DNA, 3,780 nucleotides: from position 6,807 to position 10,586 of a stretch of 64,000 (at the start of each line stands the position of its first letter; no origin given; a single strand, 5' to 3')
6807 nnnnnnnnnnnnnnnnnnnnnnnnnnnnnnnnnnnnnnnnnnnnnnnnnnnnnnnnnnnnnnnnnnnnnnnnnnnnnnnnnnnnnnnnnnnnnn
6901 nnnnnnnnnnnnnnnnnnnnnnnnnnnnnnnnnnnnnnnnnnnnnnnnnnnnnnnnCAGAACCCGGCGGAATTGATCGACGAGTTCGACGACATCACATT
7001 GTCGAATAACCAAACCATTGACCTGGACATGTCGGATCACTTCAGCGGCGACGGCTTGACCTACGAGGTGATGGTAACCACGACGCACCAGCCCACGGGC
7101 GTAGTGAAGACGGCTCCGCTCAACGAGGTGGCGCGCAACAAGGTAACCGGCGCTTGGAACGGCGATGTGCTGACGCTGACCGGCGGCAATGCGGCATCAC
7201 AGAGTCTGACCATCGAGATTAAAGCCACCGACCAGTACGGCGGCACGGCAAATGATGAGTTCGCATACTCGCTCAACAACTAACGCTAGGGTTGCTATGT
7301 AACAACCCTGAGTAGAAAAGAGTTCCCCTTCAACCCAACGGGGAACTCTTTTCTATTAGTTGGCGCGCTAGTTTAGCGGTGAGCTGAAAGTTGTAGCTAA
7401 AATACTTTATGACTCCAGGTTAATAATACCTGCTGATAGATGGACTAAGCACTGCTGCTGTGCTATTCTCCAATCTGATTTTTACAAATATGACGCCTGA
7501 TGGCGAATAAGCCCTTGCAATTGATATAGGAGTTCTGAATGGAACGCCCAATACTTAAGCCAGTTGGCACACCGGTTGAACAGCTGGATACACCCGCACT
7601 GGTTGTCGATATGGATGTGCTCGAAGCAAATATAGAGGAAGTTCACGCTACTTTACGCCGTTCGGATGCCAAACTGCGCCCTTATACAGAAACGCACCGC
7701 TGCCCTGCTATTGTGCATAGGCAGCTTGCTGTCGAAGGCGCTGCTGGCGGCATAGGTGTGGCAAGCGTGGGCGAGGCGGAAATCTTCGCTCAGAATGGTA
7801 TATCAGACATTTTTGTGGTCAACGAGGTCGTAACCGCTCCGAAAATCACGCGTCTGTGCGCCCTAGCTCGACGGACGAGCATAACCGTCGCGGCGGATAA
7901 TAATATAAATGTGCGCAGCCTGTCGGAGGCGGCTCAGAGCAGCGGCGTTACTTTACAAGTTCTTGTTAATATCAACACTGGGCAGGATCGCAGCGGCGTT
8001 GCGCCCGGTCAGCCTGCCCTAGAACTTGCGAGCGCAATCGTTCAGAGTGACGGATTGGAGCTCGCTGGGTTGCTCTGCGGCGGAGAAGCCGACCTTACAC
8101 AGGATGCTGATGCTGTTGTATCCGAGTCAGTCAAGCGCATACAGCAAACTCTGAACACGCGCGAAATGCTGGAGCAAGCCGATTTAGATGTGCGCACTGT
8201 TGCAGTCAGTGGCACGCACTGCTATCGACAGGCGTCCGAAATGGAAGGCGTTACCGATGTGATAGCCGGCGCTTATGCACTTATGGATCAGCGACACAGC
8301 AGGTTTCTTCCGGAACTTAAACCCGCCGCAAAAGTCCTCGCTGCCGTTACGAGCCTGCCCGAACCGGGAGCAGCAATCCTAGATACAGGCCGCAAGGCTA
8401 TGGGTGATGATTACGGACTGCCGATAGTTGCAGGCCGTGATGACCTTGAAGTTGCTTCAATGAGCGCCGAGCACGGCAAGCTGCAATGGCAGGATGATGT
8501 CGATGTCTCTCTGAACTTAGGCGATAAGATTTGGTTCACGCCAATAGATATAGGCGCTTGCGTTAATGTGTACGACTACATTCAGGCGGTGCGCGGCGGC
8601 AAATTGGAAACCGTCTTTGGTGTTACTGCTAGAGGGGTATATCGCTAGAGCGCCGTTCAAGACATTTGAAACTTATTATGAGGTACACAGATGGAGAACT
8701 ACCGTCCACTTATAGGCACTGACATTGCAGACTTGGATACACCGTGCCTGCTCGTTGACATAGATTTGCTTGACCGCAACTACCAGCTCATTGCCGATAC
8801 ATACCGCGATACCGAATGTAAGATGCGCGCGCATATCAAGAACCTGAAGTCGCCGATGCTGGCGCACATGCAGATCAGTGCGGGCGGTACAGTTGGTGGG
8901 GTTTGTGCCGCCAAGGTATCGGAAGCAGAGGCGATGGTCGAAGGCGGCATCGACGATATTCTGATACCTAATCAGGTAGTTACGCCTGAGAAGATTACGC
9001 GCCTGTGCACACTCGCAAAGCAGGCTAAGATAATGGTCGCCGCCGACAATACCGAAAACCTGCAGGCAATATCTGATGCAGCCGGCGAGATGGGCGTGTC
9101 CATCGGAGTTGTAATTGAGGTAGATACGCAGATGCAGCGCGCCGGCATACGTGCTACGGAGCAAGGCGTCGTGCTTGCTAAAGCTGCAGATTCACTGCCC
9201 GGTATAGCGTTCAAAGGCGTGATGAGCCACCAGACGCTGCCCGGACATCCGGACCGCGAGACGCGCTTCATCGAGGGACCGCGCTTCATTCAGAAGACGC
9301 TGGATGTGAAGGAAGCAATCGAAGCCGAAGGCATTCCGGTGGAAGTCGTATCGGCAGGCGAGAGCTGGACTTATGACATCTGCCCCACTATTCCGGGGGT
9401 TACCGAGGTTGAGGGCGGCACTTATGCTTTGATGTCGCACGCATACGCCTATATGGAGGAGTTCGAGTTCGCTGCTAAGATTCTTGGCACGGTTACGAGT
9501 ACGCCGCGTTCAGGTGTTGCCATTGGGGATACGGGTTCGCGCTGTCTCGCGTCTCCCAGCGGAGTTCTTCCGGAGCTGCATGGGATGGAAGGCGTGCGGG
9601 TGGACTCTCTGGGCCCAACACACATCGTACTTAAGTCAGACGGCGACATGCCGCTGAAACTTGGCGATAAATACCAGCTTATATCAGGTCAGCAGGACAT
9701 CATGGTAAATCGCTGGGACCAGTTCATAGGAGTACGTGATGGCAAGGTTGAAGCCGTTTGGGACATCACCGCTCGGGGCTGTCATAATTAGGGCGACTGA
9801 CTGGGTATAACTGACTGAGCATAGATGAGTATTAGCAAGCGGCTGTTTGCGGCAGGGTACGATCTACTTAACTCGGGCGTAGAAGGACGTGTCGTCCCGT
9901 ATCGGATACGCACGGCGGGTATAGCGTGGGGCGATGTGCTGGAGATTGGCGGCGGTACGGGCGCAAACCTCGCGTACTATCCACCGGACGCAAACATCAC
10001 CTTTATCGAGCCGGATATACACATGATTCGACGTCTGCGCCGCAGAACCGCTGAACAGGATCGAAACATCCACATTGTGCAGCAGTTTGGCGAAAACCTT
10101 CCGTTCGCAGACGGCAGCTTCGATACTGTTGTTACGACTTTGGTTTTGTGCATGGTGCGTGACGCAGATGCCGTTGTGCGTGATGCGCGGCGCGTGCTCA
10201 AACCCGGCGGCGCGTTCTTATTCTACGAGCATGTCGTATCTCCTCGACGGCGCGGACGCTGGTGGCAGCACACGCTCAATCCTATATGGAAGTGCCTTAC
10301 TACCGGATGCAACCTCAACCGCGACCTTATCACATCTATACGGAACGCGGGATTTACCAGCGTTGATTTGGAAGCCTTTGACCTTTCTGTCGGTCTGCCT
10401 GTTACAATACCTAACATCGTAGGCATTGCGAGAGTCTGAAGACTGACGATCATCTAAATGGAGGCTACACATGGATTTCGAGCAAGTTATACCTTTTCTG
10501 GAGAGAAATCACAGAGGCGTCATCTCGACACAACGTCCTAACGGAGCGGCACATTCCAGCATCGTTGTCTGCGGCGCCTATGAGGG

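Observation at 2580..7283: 1567-aa secreted protein with three plant-type LRR cassettes (eukaryote-like protein)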

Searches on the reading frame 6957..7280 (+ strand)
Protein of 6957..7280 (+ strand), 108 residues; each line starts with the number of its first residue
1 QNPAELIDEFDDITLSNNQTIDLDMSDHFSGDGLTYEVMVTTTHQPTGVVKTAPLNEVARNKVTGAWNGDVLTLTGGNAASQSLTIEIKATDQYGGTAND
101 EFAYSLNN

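Call 19: search_protein_families(library=pfam, proteins=[window:6957-7280:+], max_evalue=10)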
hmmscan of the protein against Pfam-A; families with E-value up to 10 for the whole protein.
seq(108 aa): 1 family
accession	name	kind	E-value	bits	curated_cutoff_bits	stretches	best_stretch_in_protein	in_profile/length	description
PF05345.18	He_PIG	-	0.0092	16.8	24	1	21-105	23-94/96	Putative Ig domain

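Call 78: search_solved_structures(query=window:6957-7280:+, max_evalue=10)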
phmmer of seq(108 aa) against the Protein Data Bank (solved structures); distinct sequences matched with E-value up to 10: 7.
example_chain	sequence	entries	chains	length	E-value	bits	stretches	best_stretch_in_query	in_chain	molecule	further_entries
9n2x_A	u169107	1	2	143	0.22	14.9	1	15-76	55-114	LM1841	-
9plw_A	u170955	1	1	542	0.62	13.5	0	38-72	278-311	M60 family metallopeptidase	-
9pl7_A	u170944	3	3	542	0.64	13.5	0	38-72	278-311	O-glycopeptidase BcM60K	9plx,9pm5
2ll0_A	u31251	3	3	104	0.93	12.9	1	57-95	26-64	Uncharacterized protein | Zeta inhibitor protein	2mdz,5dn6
9rnz_A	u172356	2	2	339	1.4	12.4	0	48-75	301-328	Copper-containing nitrite reductase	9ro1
4uid_A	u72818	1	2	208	3.6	11.1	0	60-99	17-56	SURFACE LAYER PROTEIN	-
6nav_A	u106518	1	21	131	7.9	10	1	28-79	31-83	M9UD72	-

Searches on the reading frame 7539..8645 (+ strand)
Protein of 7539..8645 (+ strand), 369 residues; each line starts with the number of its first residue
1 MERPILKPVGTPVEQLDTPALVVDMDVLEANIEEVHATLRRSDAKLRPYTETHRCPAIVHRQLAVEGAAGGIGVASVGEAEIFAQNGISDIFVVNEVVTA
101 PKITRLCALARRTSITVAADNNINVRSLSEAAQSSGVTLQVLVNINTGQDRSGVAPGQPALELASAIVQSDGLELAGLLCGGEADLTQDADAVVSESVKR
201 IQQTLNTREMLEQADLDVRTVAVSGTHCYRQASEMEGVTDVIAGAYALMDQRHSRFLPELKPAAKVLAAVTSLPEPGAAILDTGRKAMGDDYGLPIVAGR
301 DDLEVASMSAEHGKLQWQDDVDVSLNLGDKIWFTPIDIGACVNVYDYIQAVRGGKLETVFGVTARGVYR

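Call 9: search_protein_families(library=pfam, proteins=[window:7539-8645:+], max_evalue=0.001)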
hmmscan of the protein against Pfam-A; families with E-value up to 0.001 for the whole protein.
window:7539-8645:+ (369 aa): 2 families
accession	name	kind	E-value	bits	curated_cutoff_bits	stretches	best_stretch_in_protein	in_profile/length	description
PF01168.26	Ala_racemase_N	-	1.1e-16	61.7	24.1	1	23-232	1-202/220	Alanine racemase, N-terminal domain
PF14031.13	D-ser_dehydrat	-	2.2e-13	51.1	22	1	263-349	1-95/97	Putative serine dehydratase domain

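Call 18: find_encoding_contigs(protein=window:7539-8645:+, flank=8000, max_places=3)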
Protein window:7539-8645:+ (369 aa): 22 contigs read that carry it; 3 places shown.
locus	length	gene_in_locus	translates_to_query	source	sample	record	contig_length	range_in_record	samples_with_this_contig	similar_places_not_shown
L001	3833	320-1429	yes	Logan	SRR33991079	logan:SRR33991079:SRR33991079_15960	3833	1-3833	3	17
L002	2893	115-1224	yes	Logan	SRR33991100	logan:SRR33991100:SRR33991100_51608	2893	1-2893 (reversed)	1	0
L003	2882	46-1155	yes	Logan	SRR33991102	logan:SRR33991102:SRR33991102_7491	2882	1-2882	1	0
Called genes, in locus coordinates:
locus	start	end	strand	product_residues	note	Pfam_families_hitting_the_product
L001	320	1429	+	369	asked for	PF01168:Ala_racemase_N, PF14031:D-ser_dehydrat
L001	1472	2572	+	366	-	PF01168:Ala_racemase_N, PF14031:D-ser_dehydrat (weak)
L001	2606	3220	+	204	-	PF13489:Methyltransf_23, PF01209:Ubie_methyltran, PF08241:Methyltransf_11, PF08242:Methyltransf_12, PF13649:Methyltransf_25, PF13847:Methyltransf_31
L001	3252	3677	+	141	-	PF01243:PNPOx_N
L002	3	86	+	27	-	?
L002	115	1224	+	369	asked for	PF01168:Ala_racemase_N, PF14031:D-ser_dehydrat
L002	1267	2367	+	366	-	PF01168:Ala_racemase_N, PF14031:D-ser_dehydrat (weak)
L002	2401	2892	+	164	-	?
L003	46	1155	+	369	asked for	PF01168:Ala_racemase_N, PF14031:D-ser_dehydrat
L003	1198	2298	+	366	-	PF01168:Ala_racemase_N, PF14031:D-ser_dehydrat (weak)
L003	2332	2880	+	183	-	?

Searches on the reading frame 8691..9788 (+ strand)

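Call 9: search_protein_families(library=pfam, proteins=[window:8691-9788:+], max_evalue=0.001)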
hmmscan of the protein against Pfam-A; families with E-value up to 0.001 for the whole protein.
window:8691-9788:+ (366 aa): 2 families
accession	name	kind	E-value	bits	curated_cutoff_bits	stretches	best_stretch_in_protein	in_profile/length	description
PF01168.26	Ala_racemase_N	-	1.6e-21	77.5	24.1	1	22-231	1-202/220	Alanine racemase, N-terminal domain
PF14031.13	D-ser_dehydrat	-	9e-07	29.9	22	1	261-347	1-96/97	Putative serine dehydratase domain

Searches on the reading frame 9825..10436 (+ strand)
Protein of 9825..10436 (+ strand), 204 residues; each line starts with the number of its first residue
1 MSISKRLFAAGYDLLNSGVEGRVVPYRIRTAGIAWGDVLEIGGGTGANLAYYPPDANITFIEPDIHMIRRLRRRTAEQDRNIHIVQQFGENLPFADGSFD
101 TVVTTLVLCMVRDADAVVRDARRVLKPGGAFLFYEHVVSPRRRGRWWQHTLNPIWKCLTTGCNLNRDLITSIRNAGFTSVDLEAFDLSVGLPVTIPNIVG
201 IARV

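Call 9: search_protein_families(library=pfam, proteins=[window:9825-10436:+], max_evalue=0.001)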
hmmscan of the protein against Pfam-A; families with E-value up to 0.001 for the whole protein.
window:9825-10436:+ (204 aa): 7 families
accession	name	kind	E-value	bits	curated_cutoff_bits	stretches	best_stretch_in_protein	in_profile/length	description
PF08241.18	Methyltransf_11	-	2.2e-19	70.3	21.2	1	39-133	1-95/95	Methyltransferase domain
PF13649.12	Methyltransf_25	-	5.4e-18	65.9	27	1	38-129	1-97/97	Methyltransferase domain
PF08242.18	Methyltransf_12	-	1.5e-15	58.1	30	1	39-130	1-97/98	Methyltransferase domain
PF13489.12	Methyltransf_23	-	4.4e-14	53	27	1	36-159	24-145/164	Methyltransferase domain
PF01209.24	Ubie_methyltran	-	9.6e-11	41.9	20.1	1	60-135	77-153/233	ubiE/COQ5 methyltransferase family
PF13847.12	Methyltransf_31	-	1.9e-10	41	27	1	38-137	7-113/145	Methyltransferase domain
PF05148.21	Methyltransf_8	-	6.2e-05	23.4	27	1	90-133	114-156/219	Hypothetical methyltransferase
